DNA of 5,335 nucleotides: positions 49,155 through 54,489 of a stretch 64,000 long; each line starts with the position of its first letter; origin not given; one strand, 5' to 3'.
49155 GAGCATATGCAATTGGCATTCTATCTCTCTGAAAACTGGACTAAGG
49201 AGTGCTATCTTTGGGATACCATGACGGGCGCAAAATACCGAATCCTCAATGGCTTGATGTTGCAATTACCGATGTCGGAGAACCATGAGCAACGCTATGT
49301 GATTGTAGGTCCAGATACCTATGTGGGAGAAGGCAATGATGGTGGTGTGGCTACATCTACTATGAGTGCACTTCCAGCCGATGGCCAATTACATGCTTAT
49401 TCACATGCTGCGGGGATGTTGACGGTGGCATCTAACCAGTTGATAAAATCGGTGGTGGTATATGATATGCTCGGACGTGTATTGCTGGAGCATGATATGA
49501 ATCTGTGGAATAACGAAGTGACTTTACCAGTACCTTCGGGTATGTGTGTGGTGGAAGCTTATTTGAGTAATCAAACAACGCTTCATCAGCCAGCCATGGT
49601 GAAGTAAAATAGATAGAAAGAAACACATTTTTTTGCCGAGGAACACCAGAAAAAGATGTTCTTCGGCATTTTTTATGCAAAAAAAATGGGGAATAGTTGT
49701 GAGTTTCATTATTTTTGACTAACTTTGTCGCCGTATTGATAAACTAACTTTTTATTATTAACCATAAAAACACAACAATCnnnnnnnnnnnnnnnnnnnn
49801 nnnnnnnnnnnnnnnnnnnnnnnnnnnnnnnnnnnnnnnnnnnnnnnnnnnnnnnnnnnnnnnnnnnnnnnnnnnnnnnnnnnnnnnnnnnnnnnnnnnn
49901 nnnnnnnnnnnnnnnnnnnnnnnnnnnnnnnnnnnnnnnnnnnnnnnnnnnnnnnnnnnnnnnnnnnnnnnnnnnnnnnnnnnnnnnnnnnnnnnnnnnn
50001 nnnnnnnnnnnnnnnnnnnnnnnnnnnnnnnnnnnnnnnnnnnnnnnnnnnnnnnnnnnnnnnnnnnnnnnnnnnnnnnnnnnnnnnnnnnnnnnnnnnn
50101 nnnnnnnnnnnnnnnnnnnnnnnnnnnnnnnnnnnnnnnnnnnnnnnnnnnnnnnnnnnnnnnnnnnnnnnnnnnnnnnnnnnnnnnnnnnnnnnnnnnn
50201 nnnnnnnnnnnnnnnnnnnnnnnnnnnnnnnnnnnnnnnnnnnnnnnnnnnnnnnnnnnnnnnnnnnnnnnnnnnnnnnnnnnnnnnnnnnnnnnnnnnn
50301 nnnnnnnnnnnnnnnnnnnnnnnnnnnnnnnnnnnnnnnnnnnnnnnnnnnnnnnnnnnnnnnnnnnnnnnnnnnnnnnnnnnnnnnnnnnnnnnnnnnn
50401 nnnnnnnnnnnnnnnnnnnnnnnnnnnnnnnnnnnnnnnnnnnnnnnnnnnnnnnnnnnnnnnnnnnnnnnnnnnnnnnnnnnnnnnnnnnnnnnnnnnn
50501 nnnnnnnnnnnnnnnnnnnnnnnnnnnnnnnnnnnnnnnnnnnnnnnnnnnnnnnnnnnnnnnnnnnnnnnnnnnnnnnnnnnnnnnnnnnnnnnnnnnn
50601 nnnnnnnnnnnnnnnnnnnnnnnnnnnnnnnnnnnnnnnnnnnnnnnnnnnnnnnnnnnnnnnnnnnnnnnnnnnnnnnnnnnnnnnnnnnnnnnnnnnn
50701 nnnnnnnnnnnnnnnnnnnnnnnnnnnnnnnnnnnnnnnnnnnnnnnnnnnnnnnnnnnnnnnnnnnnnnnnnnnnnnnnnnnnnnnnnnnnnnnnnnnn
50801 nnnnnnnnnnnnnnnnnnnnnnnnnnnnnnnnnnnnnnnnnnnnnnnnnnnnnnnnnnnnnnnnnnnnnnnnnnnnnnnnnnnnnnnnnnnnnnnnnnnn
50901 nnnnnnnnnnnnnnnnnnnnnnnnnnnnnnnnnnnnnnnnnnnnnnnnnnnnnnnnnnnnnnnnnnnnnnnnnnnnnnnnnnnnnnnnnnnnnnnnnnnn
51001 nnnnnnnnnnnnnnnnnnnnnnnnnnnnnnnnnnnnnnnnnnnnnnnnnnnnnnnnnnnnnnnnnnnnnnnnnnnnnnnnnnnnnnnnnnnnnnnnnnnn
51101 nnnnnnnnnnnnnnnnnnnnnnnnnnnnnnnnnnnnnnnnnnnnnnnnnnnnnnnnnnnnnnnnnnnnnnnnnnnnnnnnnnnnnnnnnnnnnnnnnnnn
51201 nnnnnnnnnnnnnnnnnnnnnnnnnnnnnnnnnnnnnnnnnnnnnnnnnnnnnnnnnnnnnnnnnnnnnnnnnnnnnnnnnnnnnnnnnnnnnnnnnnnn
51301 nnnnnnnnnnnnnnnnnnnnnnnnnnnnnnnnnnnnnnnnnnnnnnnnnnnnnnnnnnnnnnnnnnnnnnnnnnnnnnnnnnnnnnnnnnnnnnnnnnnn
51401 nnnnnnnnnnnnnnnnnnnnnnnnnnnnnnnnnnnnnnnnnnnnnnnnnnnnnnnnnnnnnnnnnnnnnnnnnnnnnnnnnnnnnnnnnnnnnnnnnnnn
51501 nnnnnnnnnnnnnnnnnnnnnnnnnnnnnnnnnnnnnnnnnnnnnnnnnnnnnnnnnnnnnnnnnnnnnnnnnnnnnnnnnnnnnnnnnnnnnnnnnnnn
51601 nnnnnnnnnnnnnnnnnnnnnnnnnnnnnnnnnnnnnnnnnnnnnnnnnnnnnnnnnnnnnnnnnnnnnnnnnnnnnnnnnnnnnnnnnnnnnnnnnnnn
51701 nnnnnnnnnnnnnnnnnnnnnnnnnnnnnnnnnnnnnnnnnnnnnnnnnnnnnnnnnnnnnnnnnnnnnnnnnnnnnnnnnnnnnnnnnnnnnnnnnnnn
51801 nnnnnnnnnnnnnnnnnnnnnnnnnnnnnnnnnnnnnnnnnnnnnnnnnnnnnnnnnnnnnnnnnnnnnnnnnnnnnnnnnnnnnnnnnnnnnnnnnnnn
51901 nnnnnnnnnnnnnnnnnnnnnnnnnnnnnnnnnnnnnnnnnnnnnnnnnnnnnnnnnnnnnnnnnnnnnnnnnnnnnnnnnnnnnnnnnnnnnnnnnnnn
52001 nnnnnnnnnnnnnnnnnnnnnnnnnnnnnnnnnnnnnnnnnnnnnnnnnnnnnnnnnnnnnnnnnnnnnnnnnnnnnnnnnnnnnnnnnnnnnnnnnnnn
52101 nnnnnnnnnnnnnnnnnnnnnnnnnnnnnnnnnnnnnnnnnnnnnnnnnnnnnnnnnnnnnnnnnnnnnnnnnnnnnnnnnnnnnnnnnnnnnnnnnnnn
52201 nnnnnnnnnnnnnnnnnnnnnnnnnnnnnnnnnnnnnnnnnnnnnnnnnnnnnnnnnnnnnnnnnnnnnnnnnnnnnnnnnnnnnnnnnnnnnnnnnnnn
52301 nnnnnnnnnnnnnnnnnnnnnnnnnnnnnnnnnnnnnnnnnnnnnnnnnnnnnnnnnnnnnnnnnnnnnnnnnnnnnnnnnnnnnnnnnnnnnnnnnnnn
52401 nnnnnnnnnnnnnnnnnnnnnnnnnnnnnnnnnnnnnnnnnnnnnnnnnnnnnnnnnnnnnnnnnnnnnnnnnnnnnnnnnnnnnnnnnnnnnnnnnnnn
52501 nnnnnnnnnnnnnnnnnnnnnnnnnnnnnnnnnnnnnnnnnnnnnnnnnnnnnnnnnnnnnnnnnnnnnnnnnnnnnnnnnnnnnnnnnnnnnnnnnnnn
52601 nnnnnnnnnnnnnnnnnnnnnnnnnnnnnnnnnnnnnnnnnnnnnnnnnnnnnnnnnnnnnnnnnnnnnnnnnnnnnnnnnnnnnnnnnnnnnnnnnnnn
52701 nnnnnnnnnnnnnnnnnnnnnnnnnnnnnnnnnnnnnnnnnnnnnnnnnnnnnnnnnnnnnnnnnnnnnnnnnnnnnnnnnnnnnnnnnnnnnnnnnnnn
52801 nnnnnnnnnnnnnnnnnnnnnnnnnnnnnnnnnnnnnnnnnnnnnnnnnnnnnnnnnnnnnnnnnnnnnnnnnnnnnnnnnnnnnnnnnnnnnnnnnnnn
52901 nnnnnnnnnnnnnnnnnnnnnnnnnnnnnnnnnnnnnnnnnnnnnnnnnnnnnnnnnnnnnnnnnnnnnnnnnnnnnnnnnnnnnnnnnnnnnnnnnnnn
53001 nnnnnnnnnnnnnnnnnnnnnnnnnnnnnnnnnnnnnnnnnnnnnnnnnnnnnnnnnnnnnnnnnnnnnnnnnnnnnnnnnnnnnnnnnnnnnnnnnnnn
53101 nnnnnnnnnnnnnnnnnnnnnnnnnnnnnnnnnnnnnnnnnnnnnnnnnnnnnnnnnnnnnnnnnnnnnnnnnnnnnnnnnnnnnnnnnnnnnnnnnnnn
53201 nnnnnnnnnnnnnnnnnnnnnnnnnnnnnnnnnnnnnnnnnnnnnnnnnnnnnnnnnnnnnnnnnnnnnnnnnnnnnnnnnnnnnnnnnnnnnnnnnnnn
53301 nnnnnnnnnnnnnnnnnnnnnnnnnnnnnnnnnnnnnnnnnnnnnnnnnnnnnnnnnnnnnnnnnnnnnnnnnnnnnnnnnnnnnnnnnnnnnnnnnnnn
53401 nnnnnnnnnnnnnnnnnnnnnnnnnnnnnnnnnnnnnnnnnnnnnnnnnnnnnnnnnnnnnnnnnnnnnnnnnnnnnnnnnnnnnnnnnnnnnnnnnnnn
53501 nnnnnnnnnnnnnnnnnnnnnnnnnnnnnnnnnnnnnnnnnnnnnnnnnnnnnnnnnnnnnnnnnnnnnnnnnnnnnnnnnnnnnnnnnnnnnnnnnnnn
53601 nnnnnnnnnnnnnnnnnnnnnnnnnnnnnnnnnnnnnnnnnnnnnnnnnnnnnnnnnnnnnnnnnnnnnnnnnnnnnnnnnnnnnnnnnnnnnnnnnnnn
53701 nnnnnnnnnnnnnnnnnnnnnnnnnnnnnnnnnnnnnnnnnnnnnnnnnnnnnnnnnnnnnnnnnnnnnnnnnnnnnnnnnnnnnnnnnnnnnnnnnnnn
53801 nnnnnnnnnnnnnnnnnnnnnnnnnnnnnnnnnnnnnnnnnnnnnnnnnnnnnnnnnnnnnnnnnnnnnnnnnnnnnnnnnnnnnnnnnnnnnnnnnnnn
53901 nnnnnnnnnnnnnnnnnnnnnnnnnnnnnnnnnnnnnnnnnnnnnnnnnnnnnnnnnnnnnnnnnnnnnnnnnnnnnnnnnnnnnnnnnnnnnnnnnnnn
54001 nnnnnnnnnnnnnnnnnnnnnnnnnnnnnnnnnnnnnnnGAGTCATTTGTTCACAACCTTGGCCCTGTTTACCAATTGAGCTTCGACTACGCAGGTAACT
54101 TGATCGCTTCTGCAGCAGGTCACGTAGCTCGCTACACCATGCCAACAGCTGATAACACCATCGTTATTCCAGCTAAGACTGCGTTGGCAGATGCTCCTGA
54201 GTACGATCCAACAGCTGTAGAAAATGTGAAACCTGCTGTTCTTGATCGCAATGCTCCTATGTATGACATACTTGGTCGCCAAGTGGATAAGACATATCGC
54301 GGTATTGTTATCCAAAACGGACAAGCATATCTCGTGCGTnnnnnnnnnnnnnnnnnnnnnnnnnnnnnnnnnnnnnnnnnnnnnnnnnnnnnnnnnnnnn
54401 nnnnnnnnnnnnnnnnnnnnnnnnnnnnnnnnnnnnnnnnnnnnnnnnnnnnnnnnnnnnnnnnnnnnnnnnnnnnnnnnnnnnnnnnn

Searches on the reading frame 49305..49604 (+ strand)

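Call 50: search_protein_families(library=ncbifam, proteins=[window:49305-49604:+], max_evalue=10)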
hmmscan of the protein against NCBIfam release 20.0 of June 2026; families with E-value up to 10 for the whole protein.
window:49305-49604:+ (100 aa): 3 families
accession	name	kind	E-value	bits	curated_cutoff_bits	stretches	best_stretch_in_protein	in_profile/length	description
NF033708.1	T9SS_Cterm_ChiA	domain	0.00017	21.4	40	1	47-74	1-28/55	T9SS sorting signal type C domain-containing protein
TIGR04183.1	Por_Secre_tail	domain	0.0021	18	23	1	41-91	14-64/72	T9SS type A sorting domain-containing protein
NF007884.0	PRK10591.1-2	equivalog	0.031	14.3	147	1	45-80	6-41/96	hypothetical protein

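Call 51: search_protein_families(library=pfam, proteins=[window:49305-49604:+], max_evalue=10)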
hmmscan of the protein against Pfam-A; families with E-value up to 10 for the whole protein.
window:49305-49604:+ (100 aa): 2 families
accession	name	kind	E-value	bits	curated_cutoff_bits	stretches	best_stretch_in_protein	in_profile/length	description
PF19910.5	DUF6383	-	0.0079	16.8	23.7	1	46-83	27-62/74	Domain of unknown function (DUF6383)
PF13654.12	AAA_32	-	0.15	12.5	21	1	26-69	38-79/133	LonB-like, AAA domain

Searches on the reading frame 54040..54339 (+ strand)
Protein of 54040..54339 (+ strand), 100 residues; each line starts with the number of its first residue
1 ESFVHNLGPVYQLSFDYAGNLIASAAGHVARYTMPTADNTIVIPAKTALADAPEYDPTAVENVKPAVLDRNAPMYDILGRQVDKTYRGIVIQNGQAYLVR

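Call 50: search_protein_families(library=ncbifam, proteins=[window:54040-54339:+], max_evalue=10)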
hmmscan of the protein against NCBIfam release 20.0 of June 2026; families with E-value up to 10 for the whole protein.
window:54040-54339:+ (100 aa): 0 families

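Call 51: search_protein_families(library=pfam, proteins=[window:54040-54339:+], max_evalue=10)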
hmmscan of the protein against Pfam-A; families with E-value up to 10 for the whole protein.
window:54040-54339:+ (100 aa): 2 families
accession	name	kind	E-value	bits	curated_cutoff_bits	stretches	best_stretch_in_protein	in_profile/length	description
PF22408.1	PsV_CP_C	-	0.13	12.9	27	1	16-41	18-43/52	PsV, capsid protein, C-terminal domain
PF13137.11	DUF3983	-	0.18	12.1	25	1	81-94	20-33/34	Protein of unknown function (DUF3983)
